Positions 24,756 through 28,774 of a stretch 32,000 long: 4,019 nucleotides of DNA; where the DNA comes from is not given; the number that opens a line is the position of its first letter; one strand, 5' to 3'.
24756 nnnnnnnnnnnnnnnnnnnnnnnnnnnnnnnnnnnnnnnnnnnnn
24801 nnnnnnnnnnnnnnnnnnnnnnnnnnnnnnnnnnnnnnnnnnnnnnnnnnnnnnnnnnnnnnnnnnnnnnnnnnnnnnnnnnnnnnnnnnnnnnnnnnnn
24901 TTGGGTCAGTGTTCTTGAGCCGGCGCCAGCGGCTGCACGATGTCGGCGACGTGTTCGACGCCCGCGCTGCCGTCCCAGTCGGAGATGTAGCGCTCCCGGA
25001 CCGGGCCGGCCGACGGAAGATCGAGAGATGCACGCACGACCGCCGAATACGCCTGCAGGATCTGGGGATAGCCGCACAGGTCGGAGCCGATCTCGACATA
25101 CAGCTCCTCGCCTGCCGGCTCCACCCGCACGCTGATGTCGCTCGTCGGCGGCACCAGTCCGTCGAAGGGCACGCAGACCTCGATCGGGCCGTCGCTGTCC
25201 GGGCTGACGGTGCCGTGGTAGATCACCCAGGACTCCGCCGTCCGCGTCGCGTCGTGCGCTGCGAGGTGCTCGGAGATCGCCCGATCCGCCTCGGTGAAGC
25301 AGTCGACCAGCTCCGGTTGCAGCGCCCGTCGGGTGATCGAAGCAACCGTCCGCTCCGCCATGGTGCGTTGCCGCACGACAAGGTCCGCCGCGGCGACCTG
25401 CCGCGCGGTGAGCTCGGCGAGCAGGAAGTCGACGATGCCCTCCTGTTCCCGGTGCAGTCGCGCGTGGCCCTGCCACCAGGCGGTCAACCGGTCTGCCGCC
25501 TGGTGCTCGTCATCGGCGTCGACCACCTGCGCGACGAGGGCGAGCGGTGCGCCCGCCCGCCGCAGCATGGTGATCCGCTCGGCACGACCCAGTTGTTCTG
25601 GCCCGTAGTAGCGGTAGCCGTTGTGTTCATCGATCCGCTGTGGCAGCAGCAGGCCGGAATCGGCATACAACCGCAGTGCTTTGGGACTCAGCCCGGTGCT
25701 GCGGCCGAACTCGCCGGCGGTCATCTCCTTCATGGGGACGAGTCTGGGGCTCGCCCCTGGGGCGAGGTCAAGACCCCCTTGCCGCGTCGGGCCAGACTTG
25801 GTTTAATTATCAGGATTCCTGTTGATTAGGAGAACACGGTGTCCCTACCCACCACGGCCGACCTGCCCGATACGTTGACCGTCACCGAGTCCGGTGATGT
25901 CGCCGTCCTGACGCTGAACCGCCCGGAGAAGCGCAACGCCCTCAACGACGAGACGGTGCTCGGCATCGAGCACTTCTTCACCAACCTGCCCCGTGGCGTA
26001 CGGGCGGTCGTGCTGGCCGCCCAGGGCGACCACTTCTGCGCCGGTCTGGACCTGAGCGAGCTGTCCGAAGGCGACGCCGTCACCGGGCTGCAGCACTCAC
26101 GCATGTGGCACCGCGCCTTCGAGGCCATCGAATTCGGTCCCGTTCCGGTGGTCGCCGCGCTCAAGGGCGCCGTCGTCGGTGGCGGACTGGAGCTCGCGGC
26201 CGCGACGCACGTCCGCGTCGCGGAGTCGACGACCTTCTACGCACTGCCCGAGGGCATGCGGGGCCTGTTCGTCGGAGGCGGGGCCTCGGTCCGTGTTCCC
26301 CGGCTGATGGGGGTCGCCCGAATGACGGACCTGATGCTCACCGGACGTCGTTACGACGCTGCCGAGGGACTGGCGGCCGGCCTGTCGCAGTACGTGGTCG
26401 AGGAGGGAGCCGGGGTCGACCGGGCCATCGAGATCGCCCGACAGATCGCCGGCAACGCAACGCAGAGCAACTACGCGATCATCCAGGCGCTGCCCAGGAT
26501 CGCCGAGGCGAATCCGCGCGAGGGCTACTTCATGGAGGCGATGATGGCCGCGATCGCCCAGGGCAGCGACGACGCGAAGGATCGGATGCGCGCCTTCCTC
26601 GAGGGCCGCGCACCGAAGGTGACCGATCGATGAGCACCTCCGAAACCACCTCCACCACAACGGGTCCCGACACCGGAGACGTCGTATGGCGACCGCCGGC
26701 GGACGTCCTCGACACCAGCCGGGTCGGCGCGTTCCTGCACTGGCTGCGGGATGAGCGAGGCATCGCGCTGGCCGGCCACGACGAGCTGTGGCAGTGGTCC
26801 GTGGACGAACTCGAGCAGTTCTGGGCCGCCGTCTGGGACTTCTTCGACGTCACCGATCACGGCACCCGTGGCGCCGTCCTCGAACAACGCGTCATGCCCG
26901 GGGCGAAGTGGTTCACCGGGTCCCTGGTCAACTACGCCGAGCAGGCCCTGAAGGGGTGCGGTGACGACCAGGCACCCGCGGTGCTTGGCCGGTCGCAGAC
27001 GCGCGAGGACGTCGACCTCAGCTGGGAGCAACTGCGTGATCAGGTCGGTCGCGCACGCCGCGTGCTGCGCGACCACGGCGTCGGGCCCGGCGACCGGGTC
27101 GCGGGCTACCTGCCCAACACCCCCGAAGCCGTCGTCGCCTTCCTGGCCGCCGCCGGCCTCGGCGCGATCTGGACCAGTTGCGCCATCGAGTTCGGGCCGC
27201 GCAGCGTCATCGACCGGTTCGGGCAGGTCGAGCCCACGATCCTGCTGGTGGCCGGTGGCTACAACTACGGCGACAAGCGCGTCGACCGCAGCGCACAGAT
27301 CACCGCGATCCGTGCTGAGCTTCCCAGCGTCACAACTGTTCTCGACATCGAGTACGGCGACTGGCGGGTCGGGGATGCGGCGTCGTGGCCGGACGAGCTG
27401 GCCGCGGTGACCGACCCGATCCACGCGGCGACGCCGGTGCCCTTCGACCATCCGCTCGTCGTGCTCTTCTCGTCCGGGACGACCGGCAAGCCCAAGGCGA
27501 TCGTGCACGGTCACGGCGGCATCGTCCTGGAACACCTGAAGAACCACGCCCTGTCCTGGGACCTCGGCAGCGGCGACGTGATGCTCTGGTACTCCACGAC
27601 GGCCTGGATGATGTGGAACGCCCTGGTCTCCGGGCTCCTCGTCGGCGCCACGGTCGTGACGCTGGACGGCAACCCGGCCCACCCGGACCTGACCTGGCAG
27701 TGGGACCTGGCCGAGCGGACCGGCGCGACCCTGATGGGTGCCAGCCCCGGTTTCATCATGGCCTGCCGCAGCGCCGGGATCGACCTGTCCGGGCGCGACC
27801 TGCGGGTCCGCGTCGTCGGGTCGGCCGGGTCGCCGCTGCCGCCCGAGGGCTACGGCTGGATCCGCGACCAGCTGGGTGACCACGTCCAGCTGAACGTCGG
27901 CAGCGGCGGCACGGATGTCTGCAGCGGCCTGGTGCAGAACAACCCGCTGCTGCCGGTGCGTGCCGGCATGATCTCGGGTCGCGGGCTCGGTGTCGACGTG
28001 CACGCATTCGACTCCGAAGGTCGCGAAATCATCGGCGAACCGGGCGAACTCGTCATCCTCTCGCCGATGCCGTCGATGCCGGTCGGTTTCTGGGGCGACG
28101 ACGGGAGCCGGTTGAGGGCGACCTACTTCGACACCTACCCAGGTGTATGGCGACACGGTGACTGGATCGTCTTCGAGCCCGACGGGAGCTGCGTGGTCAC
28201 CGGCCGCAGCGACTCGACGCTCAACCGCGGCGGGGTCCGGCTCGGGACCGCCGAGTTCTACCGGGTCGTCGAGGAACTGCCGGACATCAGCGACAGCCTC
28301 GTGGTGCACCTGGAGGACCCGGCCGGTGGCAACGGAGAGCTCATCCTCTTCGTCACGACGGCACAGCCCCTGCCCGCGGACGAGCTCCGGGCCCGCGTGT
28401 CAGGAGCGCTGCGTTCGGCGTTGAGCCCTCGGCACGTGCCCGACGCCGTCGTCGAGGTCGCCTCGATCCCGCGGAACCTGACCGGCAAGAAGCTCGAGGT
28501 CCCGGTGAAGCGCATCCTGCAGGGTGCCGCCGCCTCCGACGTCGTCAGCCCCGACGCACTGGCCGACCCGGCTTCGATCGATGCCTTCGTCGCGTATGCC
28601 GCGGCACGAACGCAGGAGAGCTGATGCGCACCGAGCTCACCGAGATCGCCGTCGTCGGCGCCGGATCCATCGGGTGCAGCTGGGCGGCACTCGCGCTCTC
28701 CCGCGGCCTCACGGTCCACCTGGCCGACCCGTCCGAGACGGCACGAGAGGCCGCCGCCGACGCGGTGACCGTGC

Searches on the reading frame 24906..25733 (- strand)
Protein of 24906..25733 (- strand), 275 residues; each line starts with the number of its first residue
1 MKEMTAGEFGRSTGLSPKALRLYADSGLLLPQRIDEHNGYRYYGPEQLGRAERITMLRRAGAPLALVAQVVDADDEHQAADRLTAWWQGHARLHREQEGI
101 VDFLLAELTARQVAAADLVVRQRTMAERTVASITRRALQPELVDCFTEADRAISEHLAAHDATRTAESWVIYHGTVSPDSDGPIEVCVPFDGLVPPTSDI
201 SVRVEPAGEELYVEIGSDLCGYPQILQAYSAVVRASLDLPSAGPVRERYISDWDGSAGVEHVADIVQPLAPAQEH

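Call 8: search_protein_families(library=pfam, proteins=[window:24906-25733:-])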
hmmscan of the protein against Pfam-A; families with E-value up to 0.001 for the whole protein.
window:24906-25733:- (275 aa): 2 families
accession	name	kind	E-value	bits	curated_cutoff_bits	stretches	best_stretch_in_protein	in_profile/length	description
PF13411.12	MerR_1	-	4.1e-12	46.5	21.6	1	4-72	1-67/69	MerR HTH family regulatory protein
PF00376.29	MerR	-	5e-08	33.1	28.2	1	5-43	1-38/38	MerR family regulatory protein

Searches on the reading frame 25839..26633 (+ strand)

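Call 8: search_protein_families(library=pfam, proteins=[window:25839-26633:+])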
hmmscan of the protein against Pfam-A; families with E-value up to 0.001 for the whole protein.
window:25839-26633:+ (264 aa): 2 families
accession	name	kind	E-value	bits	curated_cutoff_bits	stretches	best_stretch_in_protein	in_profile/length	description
PF00378.25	ECH_1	-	1.4e-38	133.1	27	1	18-263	3-250/251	Enoyl-CoA hydratase/isomerase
PF16113.10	ECH_2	-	1.9e-26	93.8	27.2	1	22-221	2-202/335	Enoyl-CoA hydratase/isomerase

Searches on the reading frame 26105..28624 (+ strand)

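Call 8: search_protein_families(library=pfam, proteins=[window:26105-28624:+])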
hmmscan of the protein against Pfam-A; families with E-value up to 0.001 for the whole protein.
window:26105-28624:+ (839 aa): 2 families
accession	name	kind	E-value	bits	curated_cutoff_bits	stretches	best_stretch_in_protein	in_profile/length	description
PF00501.34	AMP-binding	-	1e-48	166.5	29.9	1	291-654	12-377/384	AMP-binding enzyme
PF16177.11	ACAS_N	-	3e-08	33.8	27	1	226-281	2-55/55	Acetyl-coenzyme A synthetase N-terminus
